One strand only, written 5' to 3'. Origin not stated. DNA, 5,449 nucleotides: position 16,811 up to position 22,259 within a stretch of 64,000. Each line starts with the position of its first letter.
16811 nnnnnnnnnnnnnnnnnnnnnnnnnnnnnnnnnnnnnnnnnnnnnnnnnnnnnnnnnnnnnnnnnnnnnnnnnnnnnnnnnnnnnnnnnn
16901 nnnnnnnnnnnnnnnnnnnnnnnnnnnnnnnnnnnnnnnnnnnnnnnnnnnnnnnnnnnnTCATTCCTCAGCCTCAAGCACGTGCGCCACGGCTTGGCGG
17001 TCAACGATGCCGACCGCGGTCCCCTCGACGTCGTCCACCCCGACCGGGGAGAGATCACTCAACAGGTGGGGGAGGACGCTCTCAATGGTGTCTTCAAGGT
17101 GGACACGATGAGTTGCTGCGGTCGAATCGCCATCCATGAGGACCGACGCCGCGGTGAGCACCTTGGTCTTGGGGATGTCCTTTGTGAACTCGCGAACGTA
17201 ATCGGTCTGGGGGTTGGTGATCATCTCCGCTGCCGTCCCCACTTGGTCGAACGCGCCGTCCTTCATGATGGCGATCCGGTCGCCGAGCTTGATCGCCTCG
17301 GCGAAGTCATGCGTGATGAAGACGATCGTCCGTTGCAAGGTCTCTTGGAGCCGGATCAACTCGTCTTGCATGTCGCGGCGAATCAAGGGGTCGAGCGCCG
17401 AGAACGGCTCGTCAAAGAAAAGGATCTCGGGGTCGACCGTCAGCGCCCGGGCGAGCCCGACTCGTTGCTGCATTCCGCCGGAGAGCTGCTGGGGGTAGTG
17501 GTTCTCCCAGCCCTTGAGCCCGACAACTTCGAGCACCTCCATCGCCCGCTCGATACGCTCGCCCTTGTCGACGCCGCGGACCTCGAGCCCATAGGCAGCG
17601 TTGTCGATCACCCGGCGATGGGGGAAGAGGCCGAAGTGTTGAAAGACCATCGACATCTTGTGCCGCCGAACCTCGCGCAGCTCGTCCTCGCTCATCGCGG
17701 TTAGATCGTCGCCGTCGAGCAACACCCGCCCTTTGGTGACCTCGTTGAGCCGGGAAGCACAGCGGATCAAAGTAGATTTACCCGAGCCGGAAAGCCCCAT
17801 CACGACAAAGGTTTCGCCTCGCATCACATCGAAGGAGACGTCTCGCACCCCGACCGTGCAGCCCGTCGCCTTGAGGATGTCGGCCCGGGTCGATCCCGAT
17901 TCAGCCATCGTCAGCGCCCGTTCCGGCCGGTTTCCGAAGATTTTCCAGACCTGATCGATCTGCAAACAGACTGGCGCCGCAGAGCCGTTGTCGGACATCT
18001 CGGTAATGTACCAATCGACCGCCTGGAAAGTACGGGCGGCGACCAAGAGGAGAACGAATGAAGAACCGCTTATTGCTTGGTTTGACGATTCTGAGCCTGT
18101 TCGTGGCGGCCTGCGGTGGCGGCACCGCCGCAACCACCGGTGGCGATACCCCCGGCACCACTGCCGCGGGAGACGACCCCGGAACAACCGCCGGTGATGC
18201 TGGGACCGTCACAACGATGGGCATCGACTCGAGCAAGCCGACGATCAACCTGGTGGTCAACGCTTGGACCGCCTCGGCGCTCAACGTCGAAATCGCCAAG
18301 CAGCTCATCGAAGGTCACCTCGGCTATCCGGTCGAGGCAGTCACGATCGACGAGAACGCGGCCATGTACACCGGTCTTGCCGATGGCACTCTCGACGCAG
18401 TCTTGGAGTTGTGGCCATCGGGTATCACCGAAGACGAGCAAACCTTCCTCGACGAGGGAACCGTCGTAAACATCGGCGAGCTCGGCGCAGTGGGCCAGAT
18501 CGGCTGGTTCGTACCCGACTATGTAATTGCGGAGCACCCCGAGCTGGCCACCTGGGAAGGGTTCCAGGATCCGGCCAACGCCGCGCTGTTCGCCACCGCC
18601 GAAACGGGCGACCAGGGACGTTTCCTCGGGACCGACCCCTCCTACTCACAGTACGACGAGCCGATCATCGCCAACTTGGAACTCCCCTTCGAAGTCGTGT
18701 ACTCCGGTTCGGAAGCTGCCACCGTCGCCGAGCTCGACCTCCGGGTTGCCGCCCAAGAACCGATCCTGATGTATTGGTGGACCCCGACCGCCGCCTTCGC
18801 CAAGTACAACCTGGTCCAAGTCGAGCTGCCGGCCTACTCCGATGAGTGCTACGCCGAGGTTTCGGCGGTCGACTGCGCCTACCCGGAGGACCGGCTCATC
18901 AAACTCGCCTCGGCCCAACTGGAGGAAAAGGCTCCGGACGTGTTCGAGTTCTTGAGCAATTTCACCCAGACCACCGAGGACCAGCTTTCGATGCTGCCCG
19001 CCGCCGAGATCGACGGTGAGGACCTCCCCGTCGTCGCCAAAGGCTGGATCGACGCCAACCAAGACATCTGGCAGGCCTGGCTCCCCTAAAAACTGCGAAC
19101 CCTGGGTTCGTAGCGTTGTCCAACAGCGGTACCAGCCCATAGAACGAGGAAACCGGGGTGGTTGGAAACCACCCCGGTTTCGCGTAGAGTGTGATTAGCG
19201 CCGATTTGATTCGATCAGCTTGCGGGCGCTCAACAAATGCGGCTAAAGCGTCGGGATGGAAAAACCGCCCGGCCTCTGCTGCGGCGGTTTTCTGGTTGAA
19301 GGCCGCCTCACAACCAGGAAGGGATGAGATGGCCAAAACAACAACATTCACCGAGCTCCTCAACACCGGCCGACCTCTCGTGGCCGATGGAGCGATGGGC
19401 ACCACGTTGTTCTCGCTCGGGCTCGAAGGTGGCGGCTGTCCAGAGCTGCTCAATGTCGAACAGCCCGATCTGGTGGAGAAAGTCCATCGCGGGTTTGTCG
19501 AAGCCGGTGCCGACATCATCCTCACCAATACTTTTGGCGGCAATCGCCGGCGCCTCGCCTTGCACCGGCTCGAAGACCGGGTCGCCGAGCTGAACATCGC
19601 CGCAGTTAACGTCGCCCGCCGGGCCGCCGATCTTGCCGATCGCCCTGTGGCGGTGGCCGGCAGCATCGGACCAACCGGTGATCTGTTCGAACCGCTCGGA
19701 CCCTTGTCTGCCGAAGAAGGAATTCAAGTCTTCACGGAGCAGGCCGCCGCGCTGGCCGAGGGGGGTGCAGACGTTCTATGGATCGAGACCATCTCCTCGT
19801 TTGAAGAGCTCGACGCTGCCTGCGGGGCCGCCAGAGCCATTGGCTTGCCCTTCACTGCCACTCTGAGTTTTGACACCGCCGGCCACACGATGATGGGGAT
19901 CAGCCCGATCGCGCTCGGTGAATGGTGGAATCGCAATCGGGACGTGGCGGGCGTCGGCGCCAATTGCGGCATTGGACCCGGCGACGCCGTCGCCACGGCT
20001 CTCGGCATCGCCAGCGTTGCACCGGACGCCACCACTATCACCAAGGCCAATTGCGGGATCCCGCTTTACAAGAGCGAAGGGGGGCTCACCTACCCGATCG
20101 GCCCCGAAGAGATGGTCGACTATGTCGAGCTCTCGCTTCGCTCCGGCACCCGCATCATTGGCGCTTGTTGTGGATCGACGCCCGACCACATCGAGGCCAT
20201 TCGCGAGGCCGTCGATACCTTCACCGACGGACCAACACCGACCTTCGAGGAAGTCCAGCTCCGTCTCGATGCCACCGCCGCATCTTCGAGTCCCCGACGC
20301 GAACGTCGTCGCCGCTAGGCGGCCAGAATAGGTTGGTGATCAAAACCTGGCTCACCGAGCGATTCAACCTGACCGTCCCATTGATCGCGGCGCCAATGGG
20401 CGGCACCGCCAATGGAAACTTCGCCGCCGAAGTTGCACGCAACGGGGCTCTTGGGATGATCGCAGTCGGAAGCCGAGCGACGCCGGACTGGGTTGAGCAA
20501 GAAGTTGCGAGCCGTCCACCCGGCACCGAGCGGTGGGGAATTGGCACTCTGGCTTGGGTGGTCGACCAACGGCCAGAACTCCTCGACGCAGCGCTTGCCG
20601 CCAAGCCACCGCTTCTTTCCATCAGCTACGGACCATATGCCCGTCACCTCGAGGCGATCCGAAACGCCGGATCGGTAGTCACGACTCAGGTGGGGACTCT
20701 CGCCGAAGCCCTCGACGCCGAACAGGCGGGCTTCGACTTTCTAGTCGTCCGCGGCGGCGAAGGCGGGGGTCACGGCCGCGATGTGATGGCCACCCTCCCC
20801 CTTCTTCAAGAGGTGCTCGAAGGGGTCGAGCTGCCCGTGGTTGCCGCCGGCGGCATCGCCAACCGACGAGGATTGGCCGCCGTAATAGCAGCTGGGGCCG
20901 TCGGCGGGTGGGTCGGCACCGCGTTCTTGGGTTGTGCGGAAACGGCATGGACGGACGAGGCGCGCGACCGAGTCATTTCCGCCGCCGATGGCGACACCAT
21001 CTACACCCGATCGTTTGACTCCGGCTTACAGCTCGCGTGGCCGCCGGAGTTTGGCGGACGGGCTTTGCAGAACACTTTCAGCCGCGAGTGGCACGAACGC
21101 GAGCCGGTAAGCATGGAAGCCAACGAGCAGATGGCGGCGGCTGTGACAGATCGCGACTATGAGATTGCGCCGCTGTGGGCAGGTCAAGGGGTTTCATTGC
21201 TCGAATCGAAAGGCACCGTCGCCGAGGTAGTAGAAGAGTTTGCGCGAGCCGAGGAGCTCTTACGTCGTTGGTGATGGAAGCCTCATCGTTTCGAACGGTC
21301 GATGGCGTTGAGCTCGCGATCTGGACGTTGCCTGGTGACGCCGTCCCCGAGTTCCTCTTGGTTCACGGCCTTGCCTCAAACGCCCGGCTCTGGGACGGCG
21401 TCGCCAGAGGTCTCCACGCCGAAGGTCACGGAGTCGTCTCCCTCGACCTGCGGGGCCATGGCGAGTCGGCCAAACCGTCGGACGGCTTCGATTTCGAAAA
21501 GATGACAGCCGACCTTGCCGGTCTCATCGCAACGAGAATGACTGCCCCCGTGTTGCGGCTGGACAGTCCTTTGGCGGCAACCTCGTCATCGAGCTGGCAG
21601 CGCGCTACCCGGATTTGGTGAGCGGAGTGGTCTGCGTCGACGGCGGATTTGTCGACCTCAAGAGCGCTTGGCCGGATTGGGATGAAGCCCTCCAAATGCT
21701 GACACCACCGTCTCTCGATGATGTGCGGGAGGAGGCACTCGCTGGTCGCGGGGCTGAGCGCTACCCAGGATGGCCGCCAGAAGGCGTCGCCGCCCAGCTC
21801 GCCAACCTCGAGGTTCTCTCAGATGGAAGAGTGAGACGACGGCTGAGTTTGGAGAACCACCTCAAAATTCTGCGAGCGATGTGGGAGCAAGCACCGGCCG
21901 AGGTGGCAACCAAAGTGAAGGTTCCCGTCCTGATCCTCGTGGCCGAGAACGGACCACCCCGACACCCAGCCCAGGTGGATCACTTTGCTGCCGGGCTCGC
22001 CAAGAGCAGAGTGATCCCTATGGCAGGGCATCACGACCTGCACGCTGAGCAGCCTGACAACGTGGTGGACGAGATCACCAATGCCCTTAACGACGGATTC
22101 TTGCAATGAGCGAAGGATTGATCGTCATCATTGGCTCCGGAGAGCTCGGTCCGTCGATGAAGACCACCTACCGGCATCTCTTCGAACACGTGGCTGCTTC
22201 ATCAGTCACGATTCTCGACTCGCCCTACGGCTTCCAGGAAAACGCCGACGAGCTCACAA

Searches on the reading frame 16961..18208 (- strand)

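Call 11: search_protein_families(library=pfam, max_evalue=0.0001, proteins=[window:16961-18208:-])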
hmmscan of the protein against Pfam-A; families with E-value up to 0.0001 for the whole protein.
window:16961-18208:- (415 aa): 2 families
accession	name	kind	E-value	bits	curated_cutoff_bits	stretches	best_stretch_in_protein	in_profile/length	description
PF00005.33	ABC_tran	-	3.8e-32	112.2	25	1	122-269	2-136/137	ABC transporter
PF13304.12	AAA_21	-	8.6e-08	33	27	0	239-301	235-299/304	AAA domain, putative AbiEii toxin, Type IV TA system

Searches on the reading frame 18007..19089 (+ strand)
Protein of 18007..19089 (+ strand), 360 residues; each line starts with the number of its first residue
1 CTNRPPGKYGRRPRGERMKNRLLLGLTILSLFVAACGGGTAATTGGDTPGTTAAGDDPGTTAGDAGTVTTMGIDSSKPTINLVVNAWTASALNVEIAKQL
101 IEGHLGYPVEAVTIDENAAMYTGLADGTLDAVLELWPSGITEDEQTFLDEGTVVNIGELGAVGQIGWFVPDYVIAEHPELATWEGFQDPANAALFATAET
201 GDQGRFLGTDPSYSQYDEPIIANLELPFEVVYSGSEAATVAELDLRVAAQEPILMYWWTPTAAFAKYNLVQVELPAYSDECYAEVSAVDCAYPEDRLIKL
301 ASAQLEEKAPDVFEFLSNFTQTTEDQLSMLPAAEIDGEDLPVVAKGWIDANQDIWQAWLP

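Call 11: search_protein_families(library=pfam, max_evalue=0.0001, proteins=[window:18007-19089:+])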
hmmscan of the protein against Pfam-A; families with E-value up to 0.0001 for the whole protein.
window:18007-19089:+ (360 aa): 1 family
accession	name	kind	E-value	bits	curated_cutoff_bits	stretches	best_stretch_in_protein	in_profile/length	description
PF04069.17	OpuAC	-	3e-40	138.9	21.2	1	79-349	2-256/257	Substrate binding domain of ABC-type glycine betaine transport system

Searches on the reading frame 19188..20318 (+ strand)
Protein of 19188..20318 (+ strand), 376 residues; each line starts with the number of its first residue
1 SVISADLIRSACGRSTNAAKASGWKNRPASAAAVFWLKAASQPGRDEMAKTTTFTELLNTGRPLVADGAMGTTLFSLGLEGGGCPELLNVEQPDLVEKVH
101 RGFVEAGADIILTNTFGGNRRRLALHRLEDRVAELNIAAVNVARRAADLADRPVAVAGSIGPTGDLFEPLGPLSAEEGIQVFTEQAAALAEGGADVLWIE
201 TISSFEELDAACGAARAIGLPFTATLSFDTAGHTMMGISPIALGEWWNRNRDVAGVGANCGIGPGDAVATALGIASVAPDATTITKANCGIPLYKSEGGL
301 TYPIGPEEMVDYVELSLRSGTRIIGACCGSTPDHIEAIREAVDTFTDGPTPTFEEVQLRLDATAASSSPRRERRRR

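Call 11: search_protein_families(library=pfam, max_evalue=0.0001, proteins=[window:19188-20318:+])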
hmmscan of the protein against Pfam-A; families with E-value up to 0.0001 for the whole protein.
window:19188-20318:+ (376 aa): 1 family
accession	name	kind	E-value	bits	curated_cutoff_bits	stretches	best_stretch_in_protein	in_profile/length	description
PF02574.22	S-methyl_trans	-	2e-63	215.3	22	1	64-342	1-283/283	Homocysteine S-methyltransferase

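Call 49: search_solved_structures(query=window:19326-20315:+, max_evalue=0.001, show_alignments=0)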
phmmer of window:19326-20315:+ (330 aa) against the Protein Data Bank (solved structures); distinct sequences matched with E-value up to 0.001: 12.
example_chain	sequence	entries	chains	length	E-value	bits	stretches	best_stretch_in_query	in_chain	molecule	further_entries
1q7m_A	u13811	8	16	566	7.8e-48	166.8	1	14-296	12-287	5-methyltetrahydrofolate S-homocysteine methyltransferase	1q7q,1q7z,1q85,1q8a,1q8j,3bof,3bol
8ssc_A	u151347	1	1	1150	1e-35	126.9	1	15-306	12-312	Methionine synthase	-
8g3h_A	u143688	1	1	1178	6.8e-34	121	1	15-297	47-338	Methionine synthase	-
9cbr_A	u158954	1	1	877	9e-34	120.6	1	15-306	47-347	Methionine synthase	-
9cbp_A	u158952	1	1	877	3.3e-32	115.4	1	15-306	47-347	Methionine synthase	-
4ccz_A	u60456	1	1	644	3.2e-23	85.9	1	38-300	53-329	METHIONINE SYNTHASE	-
9ssp_A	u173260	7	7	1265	1.3e-22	83.9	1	38-300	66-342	Methionine synthase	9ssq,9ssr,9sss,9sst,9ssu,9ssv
1umy_A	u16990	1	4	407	1.6e-16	63.9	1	9-296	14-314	Betaine--homocysteine S-methyltransferase 1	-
1lt7_A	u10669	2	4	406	2.2e-15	60.2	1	9-296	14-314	BETAINE-HOMOCYSTEINE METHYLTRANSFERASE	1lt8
4m3p_A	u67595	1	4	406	9.8e-15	58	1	9-296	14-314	Betaine--homocysteine S-methyltransferase 1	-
8d45_A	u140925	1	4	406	9.9e-15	58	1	9-296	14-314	Betaine--homocysteine S-methyltransferase 1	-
5dml_A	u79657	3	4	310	1.1e-13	54.6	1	9-293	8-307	Homocysteine S-methyltransferase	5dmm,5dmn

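Call 50: find_related_loci(query=window:19326-20315:+, collection=genome_contigs, flank=10000)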
Query window:19326-20315:+ (330 aa) in genome_contigs; peptide patterns used: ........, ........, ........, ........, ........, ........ (x = any residue, [..] = any of these).
600 stretches matched a pattern (row limit reached: there are more); 141 encode a relative of the query (tblastn E <= 1e-3); the best 80 are kept; 80 distinct loci.
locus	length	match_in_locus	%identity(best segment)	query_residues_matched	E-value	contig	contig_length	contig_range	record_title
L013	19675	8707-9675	94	1-323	0e+0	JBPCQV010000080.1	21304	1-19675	MAG: Acidimicrobiia bacterium isolate TH_ant_mag_217 S1Ck127_6333856_flag_1_multi_8.0000_len_21304, whole genome shotgun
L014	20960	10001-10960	85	2-321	3e-175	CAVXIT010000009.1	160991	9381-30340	MAG: uncultured Acidimicrobiia bacterium isolate MFD09206.bin.1.94 genome assembly, contig: contig_56580, whole genome s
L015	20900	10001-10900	63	4-302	1e-117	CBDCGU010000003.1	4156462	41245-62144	MAG: Acidimicrobiia bacterium isolate 6749b232-f2df-4c02-bc6f-726ef32645bf genome assembly, contig: contig_3, whole geno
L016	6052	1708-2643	52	4-314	7e-100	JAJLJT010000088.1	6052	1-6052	MAG: Alphaproteobacteria bacterium isolate C-106 k141_162548, whole genome shotgun sequence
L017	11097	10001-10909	56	6-310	3e-97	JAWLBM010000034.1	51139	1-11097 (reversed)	MAG: Pleomorphomonas sp. isolate 15dZY3.bin.106 NODE_995_length_51139_cov_8.301861, whole genome shotgun sequence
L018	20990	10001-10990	51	1-329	5e-97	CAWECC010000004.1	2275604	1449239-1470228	MAG: uncultured Gammaproteobacteria bacterium isolate MFD04540.bin.2.79 genome assembly, contig: contig_2859, whole geno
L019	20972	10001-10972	50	8-330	9e-97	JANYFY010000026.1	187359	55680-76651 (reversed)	MAG: Gammaproteobacteria bacterium isolate 340R_metabinner_1 340R_k141_627225, whole genome shotgun sequence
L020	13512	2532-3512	50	5-330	6e-96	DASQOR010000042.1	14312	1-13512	MAG TPA_asm: Steroidobacteraceae bacterium isolate SMAG_U10808 k141_2392383, whole genome shotgun sequence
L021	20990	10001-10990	50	1-329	3e-95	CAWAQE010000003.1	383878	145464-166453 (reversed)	MAG: uncultured Gammaproteobacteria bacterium isolate MFD04434.bin.1.78 genome assembly, contig: contig_16083, whole gen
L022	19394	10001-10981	51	5-330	2e-95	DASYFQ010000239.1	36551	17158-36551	MAG TPA_asm: Steroidobacteraceae bacterium isolate SMAG_U5019 k141_3950453, whole genome shotgun sequence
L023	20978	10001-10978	50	5-329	6e-95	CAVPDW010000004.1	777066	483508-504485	MAG: uncultured Gammaproteobacteria bacterium isolate MFD00008.bin.1.30 genome assembly, contig: contig_27683, whole gen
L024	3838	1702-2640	50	2-314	9e-96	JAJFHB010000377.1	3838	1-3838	MAG: Hyphomicrobiales bacterium isolate OFTM346 OFTM346_376, whole genome shotgun sequence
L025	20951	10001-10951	51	1-318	7e-94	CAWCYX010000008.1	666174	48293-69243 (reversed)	MAG: uncultured Gammaproteobacteria bacterium isolate MFD09671.bin.1.115 genome assembly, contig: contig_31746, whole ge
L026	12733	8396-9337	51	5-319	4e-93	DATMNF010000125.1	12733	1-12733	MAG TPA_asm: Steroidobacteraceae bacterium isolate SMAG_U12843 k141_3362591, whole genome shotgun sequence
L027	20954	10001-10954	50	18-330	1e-92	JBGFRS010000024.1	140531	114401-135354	MAG: Pseudomonadota bacterium isolate BA1A45.2019.Bin.48 NODE_157_length_140531_cov_6.850944, whole genome shotgun seque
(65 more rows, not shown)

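Call 89: search_protein_families(library=ncbifam, max_evalue=0.01, proteins=[window:19326-20315:+])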
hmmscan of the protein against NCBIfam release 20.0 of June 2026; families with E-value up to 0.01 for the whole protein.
window:19326-20315:+ (330 aa): 5 families
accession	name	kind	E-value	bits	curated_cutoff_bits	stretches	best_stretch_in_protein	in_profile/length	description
NF005718.0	PRK07534.1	equivalog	1.8e-113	379.3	338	1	5-323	3-327/337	betaine--homocysteine S-methyltransferase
NF006396.0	PRK08645.1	equivalog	1.8e-66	224.5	453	1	8-301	4-289/611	bifunctional homocysteine S-methyltransferase/methylenetetrahydrofolate reductase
TIGR02082.1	metH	equivalog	4.7e-43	147.1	1010.85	1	18-307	6-323/1182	methionine synthase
NF007024.0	PRK09490.1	equivalog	3.4e-35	121.2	1497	1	36-308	54-341/1234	methionine synthase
NF007020.0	PRK09485.1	equivalog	1.6e-27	96.4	215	1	7-297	3-304/306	homocysteine S-methyltransferase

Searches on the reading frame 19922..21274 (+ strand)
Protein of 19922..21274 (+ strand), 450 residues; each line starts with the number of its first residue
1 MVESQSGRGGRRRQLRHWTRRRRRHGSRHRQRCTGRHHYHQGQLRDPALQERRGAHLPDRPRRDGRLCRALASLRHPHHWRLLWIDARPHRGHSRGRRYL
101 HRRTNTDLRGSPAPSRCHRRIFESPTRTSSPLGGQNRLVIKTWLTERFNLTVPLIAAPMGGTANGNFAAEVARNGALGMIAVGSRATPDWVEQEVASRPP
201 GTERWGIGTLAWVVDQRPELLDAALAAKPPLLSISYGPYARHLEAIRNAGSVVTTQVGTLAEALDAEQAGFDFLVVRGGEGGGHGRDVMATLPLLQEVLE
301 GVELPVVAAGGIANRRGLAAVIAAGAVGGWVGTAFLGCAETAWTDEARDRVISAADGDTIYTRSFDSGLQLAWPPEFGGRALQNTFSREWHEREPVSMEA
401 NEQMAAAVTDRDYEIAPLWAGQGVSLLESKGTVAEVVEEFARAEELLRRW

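Call 44: search_protein_families(library=pfam, max_evalue=0.01, proteins=[window:19922-21274:+])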
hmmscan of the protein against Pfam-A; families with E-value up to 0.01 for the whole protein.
window:19922-21274:+ (450 aa): 4 families
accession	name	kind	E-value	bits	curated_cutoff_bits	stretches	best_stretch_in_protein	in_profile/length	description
PF03060.21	NMO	-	8.7e-41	140.8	28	2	224-440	109-328/331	Nitronate monooxygenase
PF00478.31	IMPDH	-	2e-08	34.1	25.6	1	138-332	21-173/345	IMP dehydrogenase / GMP reductase domain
PF02581.23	TMP-TENI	-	0.0003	20.6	27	1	244-328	89-173/180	Thiamine monophosphate synthase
PF00977.27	His_biosynth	-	0.0076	16.2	23.6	0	292-336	179-223/228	Histidine biosynthesis protein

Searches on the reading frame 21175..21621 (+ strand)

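Call 44: search_protein_families(library=pfam, max_evalue=0.01, proteins=[window:21175-21621:+])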
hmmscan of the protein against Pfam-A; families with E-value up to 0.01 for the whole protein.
window:21175-21621:+ (148 aa): 3 families
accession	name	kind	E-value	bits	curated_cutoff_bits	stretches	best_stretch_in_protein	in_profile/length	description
PF00561.26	Abhydrolase_1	-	4.3e-09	36.8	25.8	1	60-113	3-58/245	alpha/beta hydrolase fold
PF12146.15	Hydrolase_4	-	1.7e-08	34.5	27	1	61-120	8-68/239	Serine aminopeptidase, S33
PF12697.13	Abhydrolase_6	-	3.6e-07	31.5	26.3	1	61-119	2-59/217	Alpha/beta hydrolase family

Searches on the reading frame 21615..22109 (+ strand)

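Call 44: search_protein_families(library=pfam, max_evalue=0.01, proteins=[window:21615-22109:+])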
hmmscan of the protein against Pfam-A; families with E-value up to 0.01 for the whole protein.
window:21615-22109:+ (164 aa): 1 family
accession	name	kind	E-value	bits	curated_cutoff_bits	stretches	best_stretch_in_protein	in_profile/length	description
PF12697.13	Abhydrolase_6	-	0.00021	22.4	26.3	1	26-152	100-216/217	Alpha/beta hydrolase family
